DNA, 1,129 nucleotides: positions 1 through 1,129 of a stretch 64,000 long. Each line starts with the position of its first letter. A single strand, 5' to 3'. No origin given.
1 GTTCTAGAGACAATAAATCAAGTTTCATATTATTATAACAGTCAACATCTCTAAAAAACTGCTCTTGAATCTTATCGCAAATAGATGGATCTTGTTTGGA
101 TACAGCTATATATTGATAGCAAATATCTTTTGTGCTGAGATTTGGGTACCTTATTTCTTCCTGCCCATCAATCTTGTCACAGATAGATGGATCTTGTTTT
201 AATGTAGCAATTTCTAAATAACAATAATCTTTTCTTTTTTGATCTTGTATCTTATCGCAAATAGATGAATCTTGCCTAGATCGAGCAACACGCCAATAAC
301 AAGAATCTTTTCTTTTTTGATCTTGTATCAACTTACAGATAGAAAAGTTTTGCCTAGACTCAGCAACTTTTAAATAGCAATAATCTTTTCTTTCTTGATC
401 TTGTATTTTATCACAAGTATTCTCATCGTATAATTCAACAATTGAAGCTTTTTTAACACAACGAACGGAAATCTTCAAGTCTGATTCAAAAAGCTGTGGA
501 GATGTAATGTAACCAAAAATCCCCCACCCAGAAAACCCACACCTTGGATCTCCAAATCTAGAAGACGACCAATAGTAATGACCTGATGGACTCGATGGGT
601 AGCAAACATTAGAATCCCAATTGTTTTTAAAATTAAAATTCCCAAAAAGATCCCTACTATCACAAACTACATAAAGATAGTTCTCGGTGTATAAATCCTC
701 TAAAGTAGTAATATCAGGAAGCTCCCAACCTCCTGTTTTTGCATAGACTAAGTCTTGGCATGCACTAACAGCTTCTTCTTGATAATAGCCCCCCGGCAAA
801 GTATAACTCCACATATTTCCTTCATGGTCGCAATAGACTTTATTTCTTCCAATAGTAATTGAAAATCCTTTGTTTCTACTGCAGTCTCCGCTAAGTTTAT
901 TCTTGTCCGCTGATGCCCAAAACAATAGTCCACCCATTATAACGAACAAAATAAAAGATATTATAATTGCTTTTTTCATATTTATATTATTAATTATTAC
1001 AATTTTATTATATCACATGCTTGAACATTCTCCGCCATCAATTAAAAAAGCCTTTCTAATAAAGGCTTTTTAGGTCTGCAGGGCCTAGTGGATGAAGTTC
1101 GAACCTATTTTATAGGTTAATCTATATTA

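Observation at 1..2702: Tandem pair of exported Cys-rich 26-residue-repeat proteins; the first has a DUF1566-like head and is missing from the ORF track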

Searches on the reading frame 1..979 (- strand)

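Call 3: search_protein_families(library=pfam, proteins=[window:1-979:-], max_evalue=10)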
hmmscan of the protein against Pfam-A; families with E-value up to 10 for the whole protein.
window:1-979:- (326 aa): 2 families
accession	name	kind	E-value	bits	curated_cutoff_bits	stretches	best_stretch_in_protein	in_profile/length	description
PF07603.17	Lcl_C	-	0.0056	17.4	34.9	1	57-145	12-89/117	Lcl C-terminal domain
PF18231.7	SerK_C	-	0.12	13.2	25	1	166-224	8-66/105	L-serine kinase SerK, C-terminal domain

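Call 4: search_protein_families(library=ncbifam, proteins=[window:1-979:-], max_evalue=10)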
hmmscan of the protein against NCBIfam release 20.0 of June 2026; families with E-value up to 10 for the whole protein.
window:1-979:- (326 aa): 1 family
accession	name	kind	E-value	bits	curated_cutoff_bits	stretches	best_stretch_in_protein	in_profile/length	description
NF007065.0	PRK09510.1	equivalog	0.024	13.6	213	1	2-27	12-37/387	cell envelope integrity protein TolA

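Call 9: search_solved_structures(query=window:1-979:-, max_evalue=10, show_alignments=2)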
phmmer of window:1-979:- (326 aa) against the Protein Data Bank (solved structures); distinct sequences matched with E-value up to 10: 1.
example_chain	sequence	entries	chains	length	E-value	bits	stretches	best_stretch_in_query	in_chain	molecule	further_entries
1i8n_A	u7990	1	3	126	0.016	17.4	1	66-146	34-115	ANTI-PLATELET PROTEIN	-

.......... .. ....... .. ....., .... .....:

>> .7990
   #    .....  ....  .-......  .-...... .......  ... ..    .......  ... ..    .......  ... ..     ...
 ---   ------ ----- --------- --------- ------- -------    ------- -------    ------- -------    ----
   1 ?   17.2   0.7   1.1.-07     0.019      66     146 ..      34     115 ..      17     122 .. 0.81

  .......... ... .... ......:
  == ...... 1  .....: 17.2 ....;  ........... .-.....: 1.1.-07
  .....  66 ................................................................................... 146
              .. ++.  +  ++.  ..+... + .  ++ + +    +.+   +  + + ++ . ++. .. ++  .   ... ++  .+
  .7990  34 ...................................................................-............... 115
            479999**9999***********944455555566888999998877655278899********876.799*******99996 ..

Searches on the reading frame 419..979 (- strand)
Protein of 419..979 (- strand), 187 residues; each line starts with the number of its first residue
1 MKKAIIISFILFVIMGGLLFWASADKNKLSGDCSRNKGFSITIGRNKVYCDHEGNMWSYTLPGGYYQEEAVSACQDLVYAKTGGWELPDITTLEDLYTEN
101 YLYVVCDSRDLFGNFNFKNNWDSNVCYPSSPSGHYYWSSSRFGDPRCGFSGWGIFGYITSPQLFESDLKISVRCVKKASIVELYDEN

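Call 17: find_homologous_proteins(query=window:419-979:-)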
Query seq(187 aa) (187 aa): 3 proteins with E <= 0.001 among 81 candidates.
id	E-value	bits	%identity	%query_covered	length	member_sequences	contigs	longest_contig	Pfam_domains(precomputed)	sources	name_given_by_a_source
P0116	9.8e-55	203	56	97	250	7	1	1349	PF07603.18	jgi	-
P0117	4.3e-52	195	56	95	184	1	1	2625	PF07603.18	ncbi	-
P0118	3.0e-48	182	54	88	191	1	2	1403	PF07603.18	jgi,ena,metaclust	jgi:uncharacterized protein (TIGR02145 family)|metaclust:\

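Call 35: search_solved_structures(query=A2, max_evalue=10, show_alignments=2)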
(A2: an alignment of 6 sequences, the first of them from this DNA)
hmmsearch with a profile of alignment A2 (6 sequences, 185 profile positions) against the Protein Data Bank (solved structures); distinct sequences matched with E-value up to 10: 3.
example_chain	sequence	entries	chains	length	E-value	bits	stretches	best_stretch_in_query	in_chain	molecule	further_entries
4gnx_C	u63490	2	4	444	0.04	16.5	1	92-154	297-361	Putative uncharacterized protein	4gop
1i8n_A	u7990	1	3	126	0.044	16.4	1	66-152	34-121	ANTI-PLATELET PROTEIN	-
7w61_A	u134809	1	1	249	0.2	14.3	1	115-171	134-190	Farnesol dehydrogenase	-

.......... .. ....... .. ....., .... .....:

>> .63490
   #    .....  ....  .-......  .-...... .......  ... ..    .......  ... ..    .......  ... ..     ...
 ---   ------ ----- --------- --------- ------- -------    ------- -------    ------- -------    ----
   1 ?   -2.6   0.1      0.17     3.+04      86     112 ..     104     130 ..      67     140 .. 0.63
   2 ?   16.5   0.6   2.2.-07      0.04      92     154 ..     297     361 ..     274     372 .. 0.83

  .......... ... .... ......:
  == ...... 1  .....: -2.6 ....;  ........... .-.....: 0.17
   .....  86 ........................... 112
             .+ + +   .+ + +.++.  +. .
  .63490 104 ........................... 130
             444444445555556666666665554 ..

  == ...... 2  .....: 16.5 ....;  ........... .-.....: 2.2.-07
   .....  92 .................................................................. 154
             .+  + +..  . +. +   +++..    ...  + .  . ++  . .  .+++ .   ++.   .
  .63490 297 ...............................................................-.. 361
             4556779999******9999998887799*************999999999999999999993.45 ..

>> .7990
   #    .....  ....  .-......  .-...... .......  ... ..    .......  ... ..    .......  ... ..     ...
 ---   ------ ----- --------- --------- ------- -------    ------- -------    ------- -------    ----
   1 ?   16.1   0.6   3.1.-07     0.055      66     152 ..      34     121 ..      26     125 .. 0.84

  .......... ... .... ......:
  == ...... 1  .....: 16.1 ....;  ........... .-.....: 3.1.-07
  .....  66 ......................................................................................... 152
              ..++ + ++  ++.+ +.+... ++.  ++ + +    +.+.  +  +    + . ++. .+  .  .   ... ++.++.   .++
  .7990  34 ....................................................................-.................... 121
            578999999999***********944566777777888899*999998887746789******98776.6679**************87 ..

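Call 43: find_homologous_proteins(query=A2)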
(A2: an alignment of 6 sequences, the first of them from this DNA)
Query A2 (6 sequences) (187 aa, profile of the alignment): 17 proteins with E <= 0.001 among 6192 candidates.
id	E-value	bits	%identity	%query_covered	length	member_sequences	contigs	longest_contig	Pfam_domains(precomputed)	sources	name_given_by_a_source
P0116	4.1e-91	321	56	97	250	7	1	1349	PF07603.18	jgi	-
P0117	3.3e-90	318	56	95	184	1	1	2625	PF07603.18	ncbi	-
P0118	1.0e-83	297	54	88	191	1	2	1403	PF07603.18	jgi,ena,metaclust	jgi:uncharacterized protein (TIGR02145 family)|metaclust:\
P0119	1.4e-6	46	24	32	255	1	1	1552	PF09603.16,PF07603.18,PF05689.19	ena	-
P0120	3.7e-6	44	26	73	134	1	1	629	PF07603.18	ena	-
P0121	8.4e-6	43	25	78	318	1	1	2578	PF07603.18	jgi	jgi:hypothetical protein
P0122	1.8e-5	42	22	64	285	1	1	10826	PF26707.1,PF07603.18,PF05689.19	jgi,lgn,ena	-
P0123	1.9e-5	42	43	15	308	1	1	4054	PF07603.18,PF18998.7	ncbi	ncbi:MAG: DUF1566 domain-containing protein, partial [Candidatus Paceibacterota bacterium]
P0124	2.6e-5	42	28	16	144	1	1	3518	PF07603.18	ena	-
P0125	4.8e-5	41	54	14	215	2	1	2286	PF07603.18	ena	-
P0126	8.6e-5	40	31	53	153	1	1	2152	PF07603.18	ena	-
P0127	4.3e-4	38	23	68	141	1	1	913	PF07603.18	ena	-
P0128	4.4e-4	38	23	47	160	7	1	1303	PF07603.18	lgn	-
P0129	4.7e-4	38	41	17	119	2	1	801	PF07603.18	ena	-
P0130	5.5e-4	37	24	58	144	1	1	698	PF07603.18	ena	-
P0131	6.1e-4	37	29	27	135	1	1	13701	PF26707.1,PF07603.18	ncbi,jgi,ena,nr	ncbi:MAG: hypothetical protein DRG09_02740 [Epsilonproteobacteria bacterium]|nr:MAG: hypothetical pr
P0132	6.2e-4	37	26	51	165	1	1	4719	PF07603.18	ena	-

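Call 48: search_protein_families(library=pfam, proteins=[P0116, P0117, P0118], max_evalue=0.01)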
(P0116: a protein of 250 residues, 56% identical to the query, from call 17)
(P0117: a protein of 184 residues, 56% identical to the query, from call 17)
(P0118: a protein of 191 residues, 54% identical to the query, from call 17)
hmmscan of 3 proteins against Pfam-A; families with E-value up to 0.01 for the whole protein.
P0116 (250 aa): 1 family
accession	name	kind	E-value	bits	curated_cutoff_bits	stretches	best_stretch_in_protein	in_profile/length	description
PF07603.17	Lcl_C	-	1.1e-09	39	34.9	1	52-166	10-116/117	Lcl C-terminal domain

P0117 (184 aa): 1 family
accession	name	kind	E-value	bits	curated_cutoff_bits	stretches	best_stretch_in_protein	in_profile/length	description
PF07603.17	Lcl_C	-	1.2e-08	35.7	34.9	1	56-181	9-116/117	Lcl C-terminal domain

P0118 (191 aa): 1 family
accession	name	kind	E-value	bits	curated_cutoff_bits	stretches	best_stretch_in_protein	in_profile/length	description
PF07603.17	Lcl_C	-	9.2e-10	39.3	34.9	1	63-189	9-117/117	Lcl C-terminal domain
